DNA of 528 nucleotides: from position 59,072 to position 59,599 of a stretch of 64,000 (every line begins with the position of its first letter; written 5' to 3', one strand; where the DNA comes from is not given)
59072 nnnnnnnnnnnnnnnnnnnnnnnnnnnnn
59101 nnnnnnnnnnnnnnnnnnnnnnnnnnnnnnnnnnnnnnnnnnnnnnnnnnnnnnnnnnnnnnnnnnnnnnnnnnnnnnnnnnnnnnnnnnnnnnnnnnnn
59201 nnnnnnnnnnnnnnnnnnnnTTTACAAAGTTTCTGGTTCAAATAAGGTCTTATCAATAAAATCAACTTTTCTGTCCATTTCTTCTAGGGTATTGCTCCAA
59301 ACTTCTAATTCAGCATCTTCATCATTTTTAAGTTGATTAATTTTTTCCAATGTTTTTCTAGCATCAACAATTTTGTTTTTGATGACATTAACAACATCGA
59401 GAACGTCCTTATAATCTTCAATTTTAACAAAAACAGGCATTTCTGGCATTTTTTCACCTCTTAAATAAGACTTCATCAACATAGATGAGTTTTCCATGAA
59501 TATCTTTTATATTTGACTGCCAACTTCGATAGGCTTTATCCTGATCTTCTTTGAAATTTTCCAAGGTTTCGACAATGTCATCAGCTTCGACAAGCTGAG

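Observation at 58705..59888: Three translationally coupled small genes: two paralogous coiled-coil proteins plus a C2H2-like zinc-finger protein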

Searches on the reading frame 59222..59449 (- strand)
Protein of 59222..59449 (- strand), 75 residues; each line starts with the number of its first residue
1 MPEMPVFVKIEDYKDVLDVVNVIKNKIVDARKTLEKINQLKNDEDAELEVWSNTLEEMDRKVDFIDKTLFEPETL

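Call 3: search_protein_families(library=pfam, proteins=[window:59222-59449:-], max_evalue=10)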
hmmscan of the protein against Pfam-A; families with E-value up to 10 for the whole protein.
window:59222-59449:- (75 aa): 6 families
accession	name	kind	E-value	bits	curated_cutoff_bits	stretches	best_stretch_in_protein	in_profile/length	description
PF05531.17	NPV_P10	-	0.0076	17.1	29.8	1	11-70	11-66/75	Nucleopolyhedrovirus P10 protein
PF06009.19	Laminin_II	-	0.023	15.1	33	1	24-68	2-46/138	Laminin Domain II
PF09155.15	DUF1940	-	0.027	14.9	25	1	8-60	37-87/143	Domain of unknown function (DUF1940)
PF22261.3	GPR128_GAIN_subdom_B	-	0.044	14.4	21.7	1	23-65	33-76/119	GPR128 GAIN subdomain B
PF20489.3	Birna_RdRp_C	-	0.11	13.5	28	1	22-59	42-77/106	Birnavirus RNA dependent RNA polymerase (VP1), C-terminal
PF04210.18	MtrG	-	2.4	8.6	27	1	48-66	12-30/64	Tetrahydromethanopterin S-methyltransferase, subunit G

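Call 4: search_protein_families(library=ncbifam, proteins=[window:59222-59449:-], max_evalue=10)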
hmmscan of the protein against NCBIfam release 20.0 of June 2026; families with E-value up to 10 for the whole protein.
window:59222-59449:- (75 aa): 0 families

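Call 11: find_homologous_proteins(query=window:59222-59449:-, max_evalue=0.01)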
Query window:59222-59449:- (75 aa): 112 proteins with E <= 0.01 among 112 candidates.
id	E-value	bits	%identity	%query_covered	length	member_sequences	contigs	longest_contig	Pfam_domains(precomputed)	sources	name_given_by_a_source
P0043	1.3e-37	144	95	100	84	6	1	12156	-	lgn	-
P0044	8.3e-35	135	89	100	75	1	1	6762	-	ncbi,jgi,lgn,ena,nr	ncbi:hypothetical protein KY306_01365 [Candidatus Woesearchaeota archaeon]|nr:hypothetical protein [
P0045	1.3e-34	135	89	100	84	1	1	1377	-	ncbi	-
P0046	5.7e-34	133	84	100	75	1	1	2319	-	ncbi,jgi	-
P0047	6.8e-34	132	88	100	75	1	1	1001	-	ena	-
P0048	1.2e-33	132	85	100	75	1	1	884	-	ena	-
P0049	4.6e-33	130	83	100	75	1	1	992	-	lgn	-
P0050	8.1e-33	129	83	100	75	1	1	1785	-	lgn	-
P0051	8.5e-33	129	83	100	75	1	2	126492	-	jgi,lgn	-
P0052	1.1e-32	129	83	100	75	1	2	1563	-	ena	-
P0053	2.0e-32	128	80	100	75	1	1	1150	-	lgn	-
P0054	6.2e-32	126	79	100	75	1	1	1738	-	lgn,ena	-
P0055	6.1e-30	120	73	100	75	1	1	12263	-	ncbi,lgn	-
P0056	1.4e-29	119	73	100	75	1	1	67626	-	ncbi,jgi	ncbi:hypothetical protein ACFLZB_01415 [Nanoarchaeota archaeon]|jgi:hypothetical protein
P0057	2.1e-29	118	75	100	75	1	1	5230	-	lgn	-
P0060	3.0e-25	105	71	96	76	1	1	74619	-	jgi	-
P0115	1.2e-22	97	61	96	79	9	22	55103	-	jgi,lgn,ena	-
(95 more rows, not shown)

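Call 20: search_solved_structures(query=A1, max_evalue=10)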
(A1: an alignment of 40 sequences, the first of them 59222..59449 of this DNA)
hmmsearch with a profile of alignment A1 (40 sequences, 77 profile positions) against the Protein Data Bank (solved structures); distinct sequences matched with E-value up to 10: 25.
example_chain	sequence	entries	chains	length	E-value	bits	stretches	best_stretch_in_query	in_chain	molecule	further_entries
6bcf_D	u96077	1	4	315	0.13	15.6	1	7-43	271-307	Ribosomal protein 3/homing endonuclease-like fusion protein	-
3r7p_A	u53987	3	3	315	0.13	15.6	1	7-43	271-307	Ribosomal protein 3/homing endonuclease-like fusion protein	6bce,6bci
6bcn_A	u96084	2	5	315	0.13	15.6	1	7-43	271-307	Ribosomal protein 3/homing endonuclease-like fusion protein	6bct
6bch_A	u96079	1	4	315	0.13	15.6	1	7-43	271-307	Ribosomal protein 3/homing endonuclease-like fusion protein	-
6bcg_D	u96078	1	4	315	0.13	15.6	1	7-43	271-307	Ribosomal protein 3/homing endonuclease-like fusion protein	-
4hb1_A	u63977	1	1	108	0.15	15.4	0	22-43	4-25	DHP1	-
4bgv_A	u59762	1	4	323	0.26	14.6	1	32-63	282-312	MALATE DEHYDROGENASE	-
3mxz_A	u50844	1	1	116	0.31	14.4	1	24-63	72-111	Tubulin-specific chaperone A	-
8j07_g1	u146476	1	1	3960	0.33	14.3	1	11-60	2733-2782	Dynein axonemal heavy chain 12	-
5le2_A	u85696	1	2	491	0.49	13.7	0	52-73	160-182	DDD_D12_15_D12_15_D12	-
9fqr_PW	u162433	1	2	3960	0.58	13.5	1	11-61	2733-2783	Dynein axonemal heavy chain 12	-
1izm_A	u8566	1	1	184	0.67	13.3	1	25-67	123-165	HYPOTHETICAL PROTEIN HI0817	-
2f23_A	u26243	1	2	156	0.76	13.1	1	14-69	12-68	Anti-cleavage anti-greA transcription factor gfh1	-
2eul_A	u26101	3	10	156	0.76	13.1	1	14-69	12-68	anti-cleavage anti-GreA transcription factor Gfh1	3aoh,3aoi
2etn_A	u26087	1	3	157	0.8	13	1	14-70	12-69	anti-cleavage anti-GreA transcription factor Gfh1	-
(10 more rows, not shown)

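Call 25: find_encoding_contigs(protein=P0060, flank=8000, max_places=2)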
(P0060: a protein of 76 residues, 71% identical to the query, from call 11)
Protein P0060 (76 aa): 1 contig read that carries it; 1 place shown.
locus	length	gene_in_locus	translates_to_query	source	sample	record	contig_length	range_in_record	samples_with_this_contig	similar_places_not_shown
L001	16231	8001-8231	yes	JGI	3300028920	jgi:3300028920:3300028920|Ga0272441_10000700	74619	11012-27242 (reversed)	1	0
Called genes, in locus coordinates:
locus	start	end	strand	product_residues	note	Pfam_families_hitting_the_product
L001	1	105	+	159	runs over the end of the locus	-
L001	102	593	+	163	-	-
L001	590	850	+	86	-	PF04266:ASCH (weak), PF12961:DUF3850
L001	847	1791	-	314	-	PF04055:Radical_SAM, PF08608:Wyosine_form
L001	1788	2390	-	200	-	PF00318:Ribosomal_S2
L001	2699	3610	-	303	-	PF09752:ABHD18 (faint)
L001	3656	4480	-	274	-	PF12705:PDDEXK_1, PF01930:Cas_Cas4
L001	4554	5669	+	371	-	PF03463:eRF1_1, PF18854:baeRF_family10, PF03464:eRF1_2, PF18859:acVLRF1, PF03465:eRF1_3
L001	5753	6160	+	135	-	-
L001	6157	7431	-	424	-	-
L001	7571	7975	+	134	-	-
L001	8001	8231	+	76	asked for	-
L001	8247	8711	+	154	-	-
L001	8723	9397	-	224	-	PF10263:SprT-like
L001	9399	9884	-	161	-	PF06695:Sm_multidrug_ex, PF09335:VTT_dom (weak)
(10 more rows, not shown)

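Call 26: find_encoding_contigs(protein=P0115, flank=8000, max_places=2)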
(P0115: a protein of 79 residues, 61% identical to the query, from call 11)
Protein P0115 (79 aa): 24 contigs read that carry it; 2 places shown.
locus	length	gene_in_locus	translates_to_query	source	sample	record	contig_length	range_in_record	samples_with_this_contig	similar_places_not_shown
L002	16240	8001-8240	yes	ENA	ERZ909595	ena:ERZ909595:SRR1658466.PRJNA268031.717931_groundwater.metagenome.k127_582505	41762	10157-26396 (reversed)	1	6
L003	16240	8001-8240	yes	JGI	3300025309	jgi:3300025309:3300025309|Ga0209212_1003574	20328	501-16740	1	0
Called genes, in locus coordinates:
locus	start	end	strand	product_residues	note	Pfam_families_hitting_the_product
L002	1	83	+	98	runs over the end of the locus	-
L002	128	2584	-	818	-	PF00521:DNA_topoisoIV, PF03989:DNA_gyraseA_C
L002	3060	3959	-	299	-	PF04079:SMC_ScpB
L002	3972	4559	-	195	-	PF27325:MJ0538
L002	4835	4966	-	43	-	-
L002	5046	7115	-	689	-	PF00932:LTD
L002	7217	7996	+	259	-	-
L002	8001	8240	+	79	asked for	-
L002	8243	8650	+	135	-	-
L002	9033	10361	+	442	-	PF00753:Lactamase_B, PF12706:Lactamase_B_2 (weak), PF22505:RNase_J_b_CASP, PF07521:RMMBL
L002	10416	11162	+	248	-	PF00705:PCNA_N, PF02144:Rad1 (weak), PF04139:Rad9 (weak), PF02747:PCNA_C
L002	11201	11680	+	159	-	-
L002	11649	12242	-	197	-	-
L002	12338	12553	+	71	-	-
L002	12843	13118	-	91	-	-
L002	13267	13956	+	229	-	PF01963:TraB_PrgY_gumN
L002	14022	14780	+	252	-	-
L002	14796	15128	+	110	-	-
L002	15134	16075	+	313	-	PF03741:TerC, PF04332:DUF475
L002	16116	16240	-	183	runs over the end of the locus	PF02659:Mntp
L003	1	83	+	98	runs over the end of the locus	-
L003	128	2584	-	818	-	PF00521:DNA_topoisoIV, PF03989:DNA_gyraseA_C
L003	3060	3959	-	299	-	PF04079:SMC_ScpB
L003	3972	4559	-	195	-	PF27325:MJ0538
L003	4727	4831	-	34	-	-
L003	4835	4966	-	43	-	-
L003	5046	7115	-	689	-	PF00932:LTD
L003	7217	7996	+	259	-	-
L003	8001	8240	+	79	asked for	-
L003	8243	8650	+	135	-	-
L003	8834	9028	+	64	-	-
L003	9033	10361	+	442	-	PF00753:Lactamase_B, PF12706:Lactamase_B_2 (weak), PF22505:RNase_J_b_CASP, PF07521:RMMBL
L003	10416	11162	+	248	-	PF00705:PCNA_N, PF02144:Rad1 (weak), PF04139:Rad9 (weak), PF02747:PCNA_C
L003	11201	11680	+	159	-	-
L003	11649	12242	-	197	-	-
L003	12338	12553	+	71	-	-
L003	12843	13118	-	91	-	-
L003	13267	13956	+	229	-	PF01963:TraB_PrgY_gumN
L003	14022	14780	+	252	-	-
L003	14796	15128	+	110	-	-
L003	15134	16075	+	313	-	PF03741:TerC, PF04332:DUF475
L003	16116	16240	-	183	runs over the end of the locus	PF02659:Mntp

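Call 34: predict_structure(alignment_id=A4)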
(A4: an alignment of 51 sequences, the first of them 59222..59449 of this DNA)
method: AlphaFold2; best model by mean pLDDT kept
length: 75 residues; sequences in the alignment: 51
mean_pLDDT: 87.4   pTM: 0.47
mean pLDDT of the five models: 87.4, 84.8, 83.3, 81.7, 73.2
residues with pLDDT >= 90: 45; 70-90: 21; 50-70: 9; < 50: 0
segments of 3 or more residues with pLDDT < 50: none
pLDDT, mean of each block of 10 residues (from residue 1): 66 84 94 95 95 96 90 72
secondary structure, 60 per line:
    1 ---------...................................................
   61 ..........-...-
elements in order: H10-70

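Call 35: search_protein_representatives(alignment_id=A4)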
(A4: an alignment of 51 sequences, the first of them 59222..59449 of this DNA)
Query: 51 sequences, 89 profile positions. Proteins with E-value up to 0.001 (for the whole library): 3249; up to 1e-10: 1063; up to 1e-30: 1. The best 150 are listed.
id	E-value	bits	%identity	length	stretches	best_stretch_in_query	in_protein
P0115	2.9e-31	123.5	-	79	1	11-89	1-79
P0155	2.1e-29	117.6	-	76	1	15-89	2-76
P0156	2.1e-27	111.2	-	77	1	12-87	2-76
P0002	2.5e-27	110.9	-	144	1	1-85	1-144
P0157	1.3e-26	108.6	-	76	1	15-87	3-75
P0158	6.5e-26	106.4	-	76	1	15-87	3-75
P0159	1.7e-25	105.1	-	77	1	14-87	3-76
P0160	6.0e-25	103.3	-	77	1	14-87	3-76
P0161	1.6e-24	102.0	-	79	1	13-87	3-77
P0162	2.1e-24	101.6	-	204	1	22-86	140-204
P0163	2.8e-24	101.1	-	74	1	16-86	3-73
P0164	5.2e-24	100.3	-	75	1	15-87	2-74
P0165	6.2e-24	100.0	-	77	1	14-87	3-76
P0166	9.4e-24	99.5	-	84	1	6-87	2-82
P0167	1.0e-23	99.4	-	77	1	11-86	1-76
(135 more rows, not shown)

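Call 36: find_related_loci(query=A1, collection=genome_contigs, flank=6000)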
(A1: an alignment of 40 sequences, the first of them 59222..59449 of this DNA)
Query A1 (75 aa) in genome_contigs; peptide patterns used: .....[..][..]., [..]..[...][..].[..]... (x = any residue, [..] = any of these).
356 stretches matched a pattern; 220 encode a relative of the query (tblastn E <= 1e-3); the best 80 are kept; 80 distinct loci.
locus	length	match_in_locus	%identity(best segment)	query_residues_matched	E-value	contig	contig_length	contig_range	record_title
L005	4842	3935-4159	89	1-75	2e-39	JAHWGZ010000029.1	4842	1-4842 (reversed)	MAG: Candidatus Woesearchaeota archaeon isolate FT1_228 k127_29899584, whole genome shotgun sequence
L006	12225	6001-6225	73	1-75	6e-34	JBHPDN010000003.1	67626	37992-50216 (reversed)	Nanoarchaeota archaeon isolate SAG AM-311-B02 NODE_3_length_67626_cov_30.224919, whole genome shotgun sequence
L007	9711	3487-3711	73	1-75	4e-34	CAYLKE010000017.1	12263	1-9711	MAG TPA_asm: uncultured Methanosarcinales archaeon isolate SRP332253_co1_166 genome assembly, contig: NODE_8730_length_1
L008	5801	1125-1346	74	1-74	5e-33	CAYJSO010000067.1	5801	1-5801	MAG TPA_asm: uncultured Methanosarcinales archaeon isolate ERP125453_co1_298 genome assembly, contig: NODE_18272_length_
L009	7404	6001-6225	73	1-75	1e-33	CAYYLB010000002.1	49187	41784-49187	MAG TPA_asm: uncultured Methanosarcinales archaeon isolate binchicken_co38_1359 genome assembly, contig: NODE_1560_lengt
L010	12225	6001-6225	71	1-75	2e-31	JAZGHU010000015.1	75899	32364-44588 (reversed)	MAG: Candidatus Woesearchaeota archaeon isolate SCS6bin.8 SCS6bin.8_15, whole genome shotgun sequence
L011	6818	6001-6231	65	1-75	3e-30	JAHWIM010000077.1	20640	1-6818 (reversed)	MAG: Candidatus Woesearchaeota archaeon isolate YT1_562 k127_74891067, whole genome shotgun sequence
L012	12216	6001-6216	67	4-75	2e-29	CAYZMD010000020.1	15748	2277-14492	MAG TPA_asm: uncultured Methanosarcinales archaeon isolate binchicken_co181_12 genome assembly, contig: NODE_6419_length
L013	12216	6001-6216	69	4-75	2e-29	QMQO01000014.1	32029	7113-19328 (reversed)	MAG: Candidatus Woesearchaeota archaeon isolate B72_G16 B72_Guay16_scaffold_00439, whole genome shotgun sequence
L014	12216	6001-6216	67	4-75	2e-29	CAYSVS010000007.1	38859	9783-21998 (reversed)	MAG TPA_asm: uncultured Methanosarcinales archaeon isolate SRP141376_co4_88 genome assembly, contig: NODE_1839_length_38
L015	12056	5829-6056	64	1-75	3e-29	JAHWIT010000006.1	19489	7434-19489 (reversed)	MAG: Candidatus Woesearchaeota archaeon isolate YT3_932 k127_1554119, whole genome shotgun sequence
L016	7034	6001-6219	68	3-75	2e-29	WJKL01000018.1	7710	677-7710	MAG: Candidatus Woesearchaeota archaeon isolate Bin_187 k141_674542, whole genome shotgun sequence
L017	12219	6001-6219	67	3-75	3e-29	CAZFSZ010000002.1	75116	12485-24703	MAG TPA_asm: uncultured Methanosarcinales archaeon isolate SRP141376_co2_190 genome assembly, contig: NODE_873_length_75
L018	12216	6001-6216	67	4-75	2e-29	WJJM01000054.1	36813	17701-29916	MAG: Candidatus Woesearchaeota archaeon isolate Bin_028 k141_3533776, whole genome shotgun sequence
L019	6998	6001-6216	67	4-75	2e-29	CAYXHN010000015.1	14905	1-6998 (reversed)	MAG TPA_asm: uncultured Methanosarcinales archaeon isolate SRP141376_co2_415 genome assembly, contig: NODE_7943_length_1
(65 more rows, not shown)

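Call 56: search_protein_families(library=phrogs, proteins=[window:59222-59449:-], max_evalue=1)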
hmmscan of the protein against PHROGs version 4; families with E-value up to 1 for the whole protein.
window:59222-59449:- (75 aa): 3 families
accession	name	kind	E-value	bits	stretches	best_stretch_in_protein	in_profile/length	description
phrog_31979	-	unknown function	0.078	13.5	1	8-60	110-158/196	-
phrog_27119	-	head and packaging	0.081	13.7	1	22-60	41-79/179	virion structural protein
phrog_17865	-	unknown function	0.79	10.8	1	34-58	7-31/52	-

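Call 57: search_protein_families(library=padloc, proteins=[window:59222-59449:-], max_evalue=1)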
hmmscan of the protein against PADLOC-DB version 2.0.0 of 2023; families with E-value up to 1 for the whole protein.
window:59222-59449:- (75 aa): 2 families
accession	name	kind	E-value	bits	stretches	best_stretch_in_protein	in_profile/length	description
PDLC02758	PbeD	-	0.0024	15.7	1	14-69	57-112/152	PbeD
PDLC03689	HEase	-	0.0046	13.5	1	7-43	689-725/732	homing endonuclease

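Call 60: find_related_loci(query=A1, collection=viral_contigs, flank=5000)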
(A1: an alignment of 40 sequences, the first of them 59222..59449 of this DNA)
Query A1 (75 aa) in viral_contigs; peptide patterns used: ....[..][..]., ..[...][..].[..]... (x = any residue, [..] = any of these).
145 stretches matched a pattern, but none encodes a relative of the query by tblastn (E <= 1e-3).

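Call 83: search_dna_similar(query=window:59222-59449:-, collection=phages, mode=protein, max_evalue=0.001, max_rows=5)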
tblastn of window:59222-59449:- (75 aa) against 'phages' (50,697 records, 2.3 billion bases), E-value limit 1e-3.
No match.
